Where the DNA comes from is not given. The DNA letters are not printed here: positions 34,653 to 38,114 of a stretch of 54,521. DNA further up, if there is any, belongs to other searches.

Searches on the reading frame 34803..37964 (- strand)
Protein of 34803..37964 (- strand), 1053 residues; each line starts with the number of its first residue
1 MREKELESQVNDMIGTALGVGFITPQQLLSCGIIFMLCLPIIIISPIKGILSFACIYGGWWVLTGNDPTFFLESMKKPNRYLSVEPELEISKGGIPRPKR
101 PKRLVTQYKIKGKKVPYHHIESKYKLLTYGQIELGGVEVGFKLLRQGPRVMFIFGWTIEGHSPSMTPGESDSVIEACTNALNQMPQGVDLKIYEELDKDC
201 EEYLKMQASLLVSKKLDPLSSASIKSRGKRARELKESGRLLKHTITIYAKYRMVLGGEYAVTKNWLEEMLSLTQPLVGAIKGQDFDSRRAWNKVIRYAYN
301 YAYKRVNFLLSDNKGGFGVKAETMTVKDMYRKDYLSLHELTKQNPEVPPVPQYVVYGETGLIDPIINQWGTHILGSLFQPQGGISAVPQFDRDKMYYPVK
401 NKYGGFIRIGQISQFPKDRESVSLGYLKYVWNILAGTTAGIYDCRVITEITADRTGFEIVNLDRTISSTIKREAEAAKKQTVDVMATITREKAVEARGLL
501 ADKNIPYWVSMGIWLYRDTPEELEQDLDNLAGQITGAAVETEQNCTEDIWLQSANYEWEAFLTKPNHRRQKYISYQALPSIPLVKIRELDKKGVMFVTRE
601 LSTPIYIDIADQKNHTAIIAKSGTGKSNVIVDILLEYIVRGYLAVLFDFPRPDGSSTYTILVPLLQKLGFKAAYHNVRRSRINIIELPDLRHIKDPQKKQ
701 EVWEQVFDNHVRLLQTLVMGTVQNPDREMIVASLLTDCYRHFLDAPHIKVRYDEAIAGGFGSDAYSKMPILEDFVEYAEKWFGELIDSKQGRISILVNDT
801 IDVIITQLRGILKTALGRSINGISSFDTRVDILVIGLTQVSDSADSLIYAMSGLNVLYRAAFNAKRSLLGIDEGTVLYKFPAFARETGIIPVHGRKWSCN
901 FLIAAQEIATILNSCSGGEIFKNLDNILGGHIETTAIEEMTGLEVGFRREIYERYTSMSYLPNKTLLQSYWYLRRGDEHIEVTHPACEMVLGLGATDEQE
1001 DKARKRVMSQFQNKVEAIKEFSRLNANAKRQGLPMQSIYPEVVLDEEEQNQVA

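Call 96: search_protein_families(library=pfam, proteins=[window:34803-37964:-], max_evalue=0.001)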
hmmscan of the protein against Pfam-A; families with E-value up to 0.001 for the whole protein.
window:34803-37964:- (1053 aa): 1 family
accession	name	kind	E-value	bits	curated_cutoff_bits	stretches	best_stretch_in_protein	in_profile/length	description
PF01935.23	DUF87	-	4.7e-05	24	23.2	1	602-648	11-59/220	Helicase HerA, central domain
